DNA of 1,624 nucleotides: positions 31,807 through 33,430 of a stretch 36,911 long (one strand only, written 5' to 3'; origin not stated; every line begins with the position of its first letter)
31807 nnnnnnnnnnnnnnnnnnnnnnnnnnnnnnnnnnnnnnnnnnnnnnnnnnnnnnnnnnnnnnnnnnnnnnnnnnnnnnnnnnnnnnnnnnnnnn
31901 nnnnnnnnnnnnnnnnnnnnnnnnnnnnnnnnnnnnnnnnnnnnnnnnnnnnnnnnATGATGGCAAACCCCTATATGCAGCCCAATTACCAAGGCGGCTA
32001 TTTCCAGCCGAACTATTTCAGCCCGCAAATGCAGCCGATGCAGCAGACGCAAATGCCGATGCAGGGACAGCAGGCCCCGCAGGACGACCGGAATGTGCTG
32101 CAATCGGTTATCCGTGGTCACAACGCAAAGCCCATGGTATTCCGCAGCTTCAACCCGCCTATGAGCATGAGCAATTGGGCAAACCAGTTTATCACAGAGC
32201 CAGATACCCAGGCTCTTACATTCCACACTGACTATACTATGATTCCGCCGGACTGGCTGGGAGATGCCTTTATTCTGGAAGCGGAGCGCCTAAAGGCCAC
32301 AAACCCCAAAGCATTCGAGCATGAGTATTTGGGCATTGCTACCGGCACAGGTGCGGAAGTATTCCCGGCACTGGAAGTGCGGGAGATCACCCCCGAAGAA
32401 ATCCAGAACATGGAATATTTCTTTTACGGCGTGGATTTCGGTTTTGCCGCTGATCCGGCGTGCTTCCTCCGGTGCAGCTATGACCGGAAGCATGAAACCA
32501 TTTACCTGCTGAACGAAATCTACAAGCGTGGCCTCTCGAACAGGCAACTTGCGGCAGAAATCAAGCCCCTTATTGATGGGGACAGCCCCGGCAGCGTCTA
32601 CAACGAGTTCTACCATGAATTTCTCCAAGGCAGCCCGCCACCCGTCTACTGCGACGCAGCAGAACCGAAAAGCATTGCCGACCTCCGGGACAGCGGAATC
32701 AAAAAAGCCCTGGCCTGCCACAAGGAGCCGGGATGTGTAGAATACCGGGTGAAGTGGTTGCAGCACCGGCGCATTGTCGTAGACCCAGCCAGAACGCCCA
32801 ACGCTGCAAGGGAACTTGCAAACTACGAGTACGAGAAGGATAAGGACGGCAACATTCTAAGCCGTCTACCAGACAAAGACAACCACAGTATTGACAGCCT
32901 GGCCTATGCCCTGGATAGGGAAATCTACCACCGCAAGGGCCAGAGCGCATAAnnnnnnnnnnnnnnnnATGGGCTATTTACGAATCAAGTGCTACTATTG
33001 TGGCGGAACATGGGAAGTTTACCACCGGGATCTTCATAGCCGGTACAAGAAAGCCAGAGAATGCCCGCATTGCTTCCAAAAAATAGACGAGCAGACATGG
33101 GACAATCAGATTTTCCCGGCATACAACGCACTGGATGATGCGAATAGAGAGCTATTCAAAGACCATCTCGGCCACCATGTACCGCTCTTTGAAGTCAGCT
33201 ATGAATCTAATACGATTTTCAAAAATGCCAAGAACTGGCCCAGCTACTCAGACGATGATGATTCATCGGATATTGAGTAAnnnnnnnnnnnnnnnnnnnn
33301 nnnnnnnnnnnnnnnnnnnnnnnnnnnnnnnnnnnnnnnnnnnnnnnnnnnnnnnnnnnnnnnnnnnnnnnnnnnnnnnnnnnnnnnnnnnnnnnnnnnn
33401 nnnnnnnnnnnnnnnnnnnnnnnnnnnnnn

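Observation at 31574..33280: Terminator-bounded three-gene cassette: papain-like peptidase, ATPase-less TerL nuclease with a Q/P-rich head, acidic Zn-ribbon protein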

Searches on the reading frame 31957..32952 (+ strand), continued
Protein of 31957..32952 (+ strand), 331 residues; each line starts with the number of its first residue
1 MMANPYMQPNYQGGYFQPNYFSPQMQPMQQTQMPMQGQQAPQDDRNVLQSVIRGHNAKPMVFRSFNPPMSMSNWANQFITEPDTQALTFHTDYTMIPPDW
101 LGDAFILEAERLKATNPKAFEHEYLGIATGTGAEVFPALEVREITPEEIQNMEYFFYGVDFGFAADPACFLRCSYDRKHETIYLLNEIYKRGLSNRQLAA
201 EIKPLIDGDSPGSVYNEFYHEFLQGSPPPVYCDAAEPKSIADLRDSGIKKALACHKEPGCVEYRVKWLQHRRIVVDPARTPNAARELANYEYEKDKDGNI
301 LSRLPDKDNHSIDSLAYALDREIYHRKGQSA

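Call 38: find_related_loci(query=P0001, collection=genome_contigs, flank=10000)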
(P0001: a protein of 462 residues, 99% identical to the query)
Query P0001 (462 aa) in genome_contigs; peptide patterns used: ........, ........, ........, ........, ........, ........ (x = any residue, [..] = any of these).
57 stretches matched a pattern; 4 encode a relative of the query (tblastn E <= 1e-3); 4 distinct loci.
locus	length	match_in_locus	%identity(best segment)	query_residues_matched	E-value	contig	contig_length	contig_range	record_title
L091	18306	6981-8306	76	1-462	0e+0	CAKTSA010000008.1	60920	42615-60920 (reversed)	MAG: uncultured Oscillospiraceae bacterium isolate REFINED_METABAT215_TOP10_CONTIGS_1500_ASSEMBLY_K77_MERGED__Hadza_MoBi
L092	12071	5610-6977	74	7-462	0e+0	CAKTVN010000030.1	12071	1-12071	MAG: uncultured Oscillospiraceae bacterium isolate REFINED_METABAT215_TOP10_CONTIGS_1500_ASSEMBLY_K77_MERGED__Hadza_PheC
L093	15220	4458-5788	70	1-462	0e+0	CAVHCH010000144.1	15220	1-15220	Bacteroidaceae bacterium isolate H07636-L1_cleanbin_000025 genome assembly, contig: Spades_H07636-L1_contig_2221, whole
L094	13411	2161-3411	36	33-458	1e-79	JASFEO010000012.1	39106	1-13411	MAG: Candidatus Pacearchaeota archaeon isolate D0606M12metaG_Bin_371 D0606M12metaG_FD_scaffold_130_c1, whole genome shot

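Call 46: search_protein_families(library=pfam, proteins=[L004:5940-6293:+], max_evalue=0.01)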
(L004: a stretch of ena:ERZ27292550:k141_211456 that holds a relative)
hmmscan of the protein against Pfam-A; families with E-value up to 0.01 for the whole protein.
L004:5940-6293:+ (117 aa): 0 families

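Call 55: find_encoding_contigs(protein=P0033, flank=6000, max_places=4)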
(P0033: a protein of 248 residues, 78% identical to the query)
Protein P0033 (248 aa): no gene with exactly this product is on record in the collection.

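Call 57: list_cluster_members(proteins=[window:31957-32952:+, window:32969-33280:+, window:35507-36763:+])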
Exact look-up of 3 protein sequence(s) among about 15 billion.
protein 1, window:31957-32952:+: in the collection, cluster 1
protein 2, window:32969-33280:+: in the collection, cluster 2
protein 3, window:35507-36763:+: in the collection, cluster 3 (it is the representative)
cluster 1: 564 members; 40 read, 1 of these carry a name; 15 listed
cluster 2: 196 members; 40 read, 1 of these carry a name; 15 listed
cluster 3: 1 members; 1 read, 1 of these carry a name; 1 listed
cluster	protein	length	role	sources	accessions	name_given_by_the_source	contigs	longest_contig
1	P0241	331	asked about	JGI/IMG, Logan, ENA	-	PBSX family phage terminase large subunit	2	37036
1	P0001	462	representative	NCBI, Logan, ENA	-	-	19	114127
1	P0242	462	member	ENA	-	-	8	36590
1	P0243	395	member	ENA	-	-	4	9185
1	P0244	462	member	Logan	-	-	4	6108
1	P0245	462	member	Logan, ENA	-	-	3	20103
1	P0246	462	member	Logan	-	-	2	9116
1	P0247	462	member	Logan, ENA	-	-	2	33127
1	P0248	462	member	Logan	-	-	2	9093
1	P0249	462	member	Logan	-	-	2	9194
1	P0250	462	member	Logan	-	-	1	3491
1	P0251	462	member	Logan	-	-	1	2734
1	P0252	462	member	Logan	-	-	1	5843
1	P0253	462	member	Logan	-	-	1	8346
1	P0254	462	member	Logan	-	-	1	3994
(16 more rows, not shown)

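Call 61: search_solved_structures(query=P0001, max_evalue=0.001, show_alignments=2)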
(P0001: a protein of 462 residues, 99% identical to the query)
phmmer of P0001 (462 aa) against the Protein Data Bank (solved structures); distinct sequences matched with E-value up to 0.001: 3.
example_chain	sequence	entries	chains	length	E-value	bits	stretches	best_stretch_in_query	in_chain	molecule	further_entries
2wbn_A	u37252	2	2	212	3.6e-28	102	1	258-454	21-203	TERMINASE LARGE SUBUNIT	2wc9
4idh_A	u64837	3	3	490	2.9e-07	33.1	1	52-259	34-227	Gene 2 protein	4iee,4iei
4ife_A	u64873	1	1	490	3.1e-07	33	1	52-259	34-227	Gene 2 protein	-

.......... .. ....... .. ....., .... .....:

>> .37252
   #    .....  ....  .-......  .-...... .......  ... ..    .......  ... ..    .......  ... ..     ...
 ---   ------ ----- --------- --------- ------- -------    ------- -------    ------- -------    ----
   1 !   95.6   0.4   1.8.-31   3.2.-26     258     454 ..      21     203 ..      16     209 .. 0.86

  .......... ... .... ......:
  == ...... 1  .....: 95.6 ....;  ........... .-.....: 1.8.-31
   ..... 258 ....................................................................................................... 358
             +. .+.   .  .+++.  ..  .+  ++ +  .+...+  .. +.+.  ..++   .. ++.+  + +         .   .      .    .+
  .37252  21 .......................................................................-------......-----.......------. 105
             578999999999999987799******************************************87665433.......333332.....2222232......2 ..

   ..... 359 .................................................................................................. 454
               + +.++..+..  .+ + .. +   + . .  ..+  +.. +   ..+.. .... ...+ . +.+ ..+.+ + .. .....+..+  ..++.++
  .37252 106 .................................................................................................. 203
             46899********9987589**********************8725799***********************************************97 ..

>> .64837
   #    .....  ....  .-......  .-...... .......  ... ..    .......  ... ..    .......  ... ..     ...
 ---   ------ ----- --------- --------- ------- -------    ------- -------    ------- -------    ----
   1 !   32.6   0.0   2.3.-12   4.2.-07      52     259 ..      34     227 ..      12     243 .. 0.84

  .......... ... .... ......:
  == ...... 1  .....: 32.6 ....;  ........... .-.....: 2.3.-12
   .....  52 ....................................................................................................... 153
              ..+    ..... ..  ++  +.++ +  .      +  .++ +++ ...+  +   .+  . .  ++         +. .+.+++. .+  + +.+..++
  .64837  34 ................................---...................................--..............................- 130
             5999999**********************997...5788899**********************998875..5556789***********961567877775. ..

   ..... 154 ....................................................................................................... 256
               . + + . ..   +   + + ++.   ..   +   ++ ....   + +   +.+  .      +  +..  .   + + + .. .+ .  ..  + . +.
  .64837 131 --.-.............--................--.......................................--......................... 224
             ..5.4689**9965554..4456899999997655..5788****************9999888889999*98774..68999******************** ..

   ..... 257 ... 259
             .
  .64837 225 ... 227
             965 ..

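Call 62: search_protein_families(library=phrogs, proteins=[L004:5940-6293:+, L004:8229-8591:-], max_evalue=0.001)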
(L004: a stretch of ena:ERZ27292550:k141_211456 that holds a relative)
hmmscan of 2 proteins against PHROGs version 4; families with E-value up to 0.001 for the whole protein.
L004:5940-6293:+ (117 aa): 2 families
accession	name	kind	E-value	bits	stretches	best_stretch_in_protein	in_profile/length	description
phrog_15261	-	unknown function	6e-05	24.4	1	48-96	21-69/99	-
phrog_2538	-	head and packaging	0.00037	21.6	1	6-96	8-91/129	terminase small subunit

L004:8229-8591:- (120 aa): 1 family
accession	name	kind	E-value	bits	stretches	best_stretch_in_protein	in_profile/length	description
phrog_29609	-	unknown function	1.3e-07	32.4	1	30-90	48-109/146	-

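Call 81: search_protein_families(library=padloc, proteins=[window:31957-32952:+], max_evalue=0.01)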
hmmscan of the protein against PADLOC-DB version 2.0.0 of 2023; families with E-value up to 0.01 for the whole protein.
window:31957-32952:+ (331 aa): 0 families

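Call 82: search_protein_families(library=ncbifam, proteins=[window:31957-32952:+, P0001], max_evalue=0.001)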
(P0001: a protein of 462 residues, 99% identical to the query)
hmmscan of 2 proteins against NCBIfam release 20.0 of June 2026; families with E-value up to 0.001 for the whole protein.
window:31957-32952:+ (331 aa): 1 family
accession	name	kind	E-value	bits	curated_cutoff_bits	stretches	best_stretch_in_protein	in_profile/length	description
TIGR01547.1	phage_term_2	equivalog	1.3e-14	54.4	105.05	1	39-323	113-386/396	PBSX family phage terminase large subunit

P0001 (462 aa): 1 family
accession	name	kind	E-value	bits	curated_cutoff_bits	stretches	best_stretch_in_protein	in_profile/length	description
TIGR01547.1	phage_term_2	equivalog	3.7e-39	135.3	105.05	1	53-454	1-386/396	PBSX family phage terminase large subunit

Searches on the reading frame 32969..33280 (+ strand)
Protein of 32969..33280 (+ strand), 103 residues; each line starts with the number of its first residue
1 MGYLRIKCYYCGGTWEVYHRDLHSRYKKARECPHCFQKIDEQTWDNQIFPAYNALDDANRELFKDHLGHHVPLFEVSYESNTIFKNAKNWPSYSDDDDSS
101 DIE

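Call 4: search_protein_families(library=pfam, proteins=[window:32969-33280:+], max_evalue=1)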
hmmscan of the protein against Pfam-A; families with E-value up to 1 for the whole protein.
window:32969-33280:+ (103 aa): 5 families
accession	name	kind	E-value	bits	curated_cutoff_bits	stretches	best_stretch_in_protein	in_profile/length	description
PF25206.1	DUF7836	-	0.0045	17.2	26.7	1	3-36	5-37/59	Domain of unknown function (DUF7836)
PF24460.1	DUF7575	-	0.23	11.3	28.5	1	29-41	3-15/28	Domain of unknown function (DUF7575)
PF02583.22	Trns_repr_metal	-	0.33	11.8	22.8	1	47-72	35-60/78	Metal-sensitive transcriptional repressor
PF13248.11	Zn_ribbon_3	-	0.72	9.9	27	0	6-12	17-23/26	zinc-ribbon domain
PF00098.28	zf-CCHC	-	0.77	10.4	20.8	0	6-13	1-8/18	Zinc knuckle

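Call 5: search_protein_families(library=phrogs, proteins=[window:32969-33280:+], max_evalue=0.1)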
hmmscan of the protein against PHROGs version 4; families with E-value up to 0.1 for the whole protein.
window:32969-33280:+ (103 aa): 6 families
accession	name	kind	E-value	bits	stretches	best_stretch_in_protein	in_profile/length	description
phrog_15404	-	unknown function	2.3e-11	44.9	1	5-83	7-80/89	-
phrog_6422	-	moron, auxiliary metabolic gene and host takeover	0.0068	17.8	1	1-44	3-45/120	Lar-like restriction alleviation protein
phrog_22543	-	unknown function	0.012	17.1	1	8-43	68-101/105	-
phrog_559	-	DNA, RNA and nucleotide metabolism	0.015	15.1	1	4-53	213-247/607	HNH endonuclease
phrog_681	-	DNA, RNA and nucleotide metabolism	0.022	14.3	1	3-39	332-364/576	endonuclease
phrog_10675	-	unknown function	0.036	15.3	1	6-40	6-45/98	-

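Call 58: find_encoding_contigs(protein=window:32969-33280:+, flank=10000, max_places=8)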
Protein window:32969-33280:+ (103 aa): 10 contigs read that carry it; 8 places shown.
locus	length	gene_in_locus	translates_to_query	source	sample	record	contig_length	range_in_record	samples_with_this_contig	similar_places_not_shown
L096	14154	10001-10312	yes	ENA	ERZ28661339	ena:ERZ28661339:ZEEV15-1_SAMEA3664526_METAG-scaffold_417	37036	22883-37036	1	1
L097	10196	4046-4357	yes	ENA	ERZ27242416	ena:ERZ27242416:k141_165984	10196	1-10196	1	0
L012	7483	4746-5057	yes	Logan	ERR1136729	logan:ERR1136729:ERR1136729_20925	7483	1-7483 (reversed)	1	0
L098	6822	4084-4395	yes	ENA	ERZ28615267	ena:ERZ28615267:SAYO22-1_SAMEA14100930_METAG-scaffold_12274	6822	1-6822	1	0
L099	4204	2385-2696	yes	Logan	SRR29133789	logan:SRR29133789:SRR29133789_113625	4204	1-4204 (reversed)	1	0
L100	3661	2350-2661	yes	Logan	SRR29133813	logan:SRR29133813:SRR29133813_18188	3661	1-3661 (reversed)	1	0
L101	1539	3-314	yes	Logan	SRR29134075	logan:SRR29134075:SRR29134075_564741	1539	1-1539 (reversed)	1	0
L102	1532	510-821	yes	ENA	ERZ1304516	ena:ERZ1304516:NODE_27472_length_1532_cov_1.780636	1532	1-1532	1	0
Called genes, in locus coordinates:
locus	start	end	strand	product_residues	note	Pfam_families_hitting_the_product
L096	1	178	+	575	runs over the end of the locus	-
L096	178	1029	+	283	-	PF22768:SPP1_Dit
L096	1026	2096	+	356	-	PF14594:Sipho_Gp37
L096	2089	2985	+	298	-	-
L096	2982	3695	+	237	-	-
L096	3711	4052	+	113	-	-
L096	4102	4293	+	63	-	-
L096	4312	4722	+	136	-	-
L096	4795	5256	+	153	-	-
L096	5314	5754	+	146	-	-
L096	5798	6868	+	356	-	-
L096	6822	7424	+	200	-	PF01471:PG_binding_1, PF08291:Peptidase_M15_3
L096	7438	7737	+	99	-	-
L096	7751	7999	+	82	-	PF21825:Sequestin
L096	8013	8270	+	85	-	PF04531:Phage_holin_1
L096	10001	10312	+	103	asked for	-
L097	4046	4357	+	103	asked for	-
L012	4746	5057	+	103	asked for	-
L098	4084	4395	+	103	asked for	-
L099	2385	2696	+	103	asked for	-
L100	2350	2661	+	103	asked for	-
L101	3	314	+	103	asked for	?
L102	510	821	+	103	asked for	-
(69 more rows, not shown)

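Call 66: find_homologous_proteins(query=window:32969-33280:+, max_evalue=0.001)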
Query window:32969-33280:+ (103 aa): 22 proteins with E <= 0.001 among 22 candidates.
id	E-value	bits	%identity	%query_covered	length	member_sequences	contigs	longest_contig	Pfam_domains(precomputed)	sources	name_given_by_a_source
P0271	2.0e-67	242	99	99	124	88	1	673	-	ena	-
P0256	2.9e-67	242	98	100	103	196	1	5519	-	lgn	-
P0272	6.3e-66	238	96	100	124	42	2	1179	-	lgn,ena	-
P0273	1.0e-56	208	99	85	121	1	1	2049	-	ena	-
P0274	1.9e-56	207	95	90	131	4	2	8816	-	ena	-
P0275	2.4e-50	187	92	83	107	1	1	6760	-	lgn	-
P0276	9.0e-46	173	74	98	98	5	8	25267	-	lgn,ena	-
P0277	3.1e-35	139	64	95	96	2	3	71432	-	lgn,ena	-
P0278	1.1e-32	130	63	86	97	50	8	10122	-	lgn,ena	-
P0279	9.4e-32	127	62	89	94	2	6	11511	-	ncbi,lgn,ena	-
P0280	1.1e-31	127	62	89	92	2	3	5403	-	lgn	-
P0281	1.3e-31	127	61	84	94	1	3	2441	-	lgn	-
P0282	1.3e-29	121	58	86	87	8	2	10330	-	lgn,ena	-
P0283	8.9e-29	118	61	82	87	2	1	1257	-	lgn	-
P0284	5.3e-28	115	54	86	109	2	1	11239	-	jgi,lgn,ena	-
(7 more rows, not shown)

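Call 73: predict_structure(alignment_id=A2)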
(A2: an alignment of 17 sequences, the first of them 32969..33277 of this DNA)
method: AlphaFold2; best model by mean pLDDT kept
length: 103 residues; sequences in the alignment: 17
mean_pLDDT: 71.9   pTM: 0.54
mean pLDDT of the five models: 71.9, 70.3, 70.2, 68.2, 64.9
residues with pLDDT >= 90: 1; 70-90: 58; 50-70: 26; < 50: 18
segments of 3 or more residues with pLDDT < 50: 85-99
pLDDT, mean of each block of 10 residues (from residue 1): 81 86 75 88 87 82 70 65 47 45 50
secondary structure, 60 per line:
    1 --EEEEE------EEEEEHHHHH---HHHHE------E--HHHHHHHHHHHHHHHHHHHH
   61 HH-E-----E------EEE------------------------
elements in order: E3-7 E14-18 H19-23 H27-30 H41-62 E77-79

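Call 75: fold_search(model_id=the predicted structure, library=pdb)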
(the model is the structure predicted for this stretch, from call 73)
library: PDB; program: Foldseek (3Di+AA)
matches with E <= 10: 69; with E <= 0.001: 0
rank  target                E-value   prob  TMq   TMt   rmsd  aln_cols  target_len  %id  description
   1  8e3d_B                1.4e+00  0.04  0.15  0.14  13.1        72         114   14  ZBTB7A Zinc Finger Domain Bound to DNA Duplex Containing CAST sequence (#11) (released 2023-02-08)
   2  7n5u_A                1.5e+00  0.03  0.14  0.17  12.8        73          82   12  ZBTB7A Zinc Finger Domain Bound to DNA Duplex Containing GGACCC (Oligo 21) (released 2022-06-08)
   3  6dk4_B                1.9e+00  0.15  0.31  0.29   5.5        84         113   12  Crystal structure of Campylobacter jejuni peroxide stress regulator (released 2018-06-13)
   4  7eyi_H                2.1e+00  0.02  0.16  0.16  12.5        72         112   12  Crystal structure of ZBTB7A in complex with gamma-globin -200 sequence element with C-194A mutation (released 2021-09-01)
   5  7eyi_G                2.3e+00  0.02  0.14  0.13  13.1        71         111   13  Crystal structure of ZBTB7A in complex with gamma-globin -200 sequence element with C-194A mutation (released 2021-09-01)
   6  4ap4_A                2.4e+00  0.09  0.24  0.20   4.1        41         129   29  Rnf4 - ubch5a - ubiquitin heterotrimeric complex (released 2012-07-25)
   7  5nl9_A                2.4e+00  0.07  0.20  0.16   7.3        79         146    9  Crystal structure of a peroxide stress regulator from Leptospira interrogans (released 2017-11-22)
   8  5nbc_A                2.8e+00  0.11  0.27  0.22   5.3        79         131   13  Structure of Prokaryotic Transcription Factors (released 2018-05-16)
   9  4r8p_K                2.8e+00  0.03  0.17  0.17   9.0        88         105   11  Crystal structure of the Ring1B/Bmi1/UbcH5c PRC1 ubiquitylation module bound to the nucleosome core particle (released 2014-11-05)
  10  9bct_P                3.0e+00  0.18  0.28  0.53   2.1        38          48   26  Cryo-EM structure of Thermococcus kodakarensis FttA-dependent transcription pre-termination complex containing 44 nt R (released 2024-07-31)
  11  8h9h_G                3.0e+00  0.02  0.14  0.17  12.8        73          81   12  Crystal structure of ZBTB7A in complex with GACCC-containing sequence (released 2023-04-26)
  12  6t7f_A                3.2e+00  0.05  0.19  0.09  10.5        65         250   14  RCR E3 ligase E2-Ubiquitin transthiolation intermediate (released 2020-08-05)
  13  5vbn_B                3.7e+00  0.11  0.35  0.30   4.5        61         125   11  Crystal Structure of human DNA polymerase epsilon B-subunit in complex with C-terminal domain of catalytic subunit (released 2017-08-02)
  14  5nbc_B                3.7e+00  0.09  0.27  0.22   5.3        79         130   13  Structure of Prokaryotic Transcription Factors (released 2018-05-16)
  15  5nhk_A                3.7e+00  0.09  0.27  0.22   5.3        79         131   13  Structure of Ferric uptake regulator from francisella tularensis with Iron (released 2018-05-16)
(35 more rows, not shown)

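Call 81: search_protein_families(library=padloc, proteins=[window:32969-33280:+], max_evalue=0.01)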
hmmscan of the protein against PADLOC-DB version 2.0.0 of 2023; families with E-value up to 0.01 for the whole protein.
window:32969-33280:+ (103 aa): 1 family
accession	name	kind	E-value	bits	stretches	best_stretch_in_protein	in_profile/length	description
PDLC04447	PDC-M14A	-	0.0096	14.3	1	2-49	16-64/152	-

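Call 82: search_protein_families(library=ncbifam, proteins=[window:32969-33280:+], max_evalue=0.001)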
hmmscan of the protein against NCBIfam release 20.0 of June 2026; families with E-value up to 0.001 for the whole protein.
window:32969-33280:+ (103 aa): 0 families
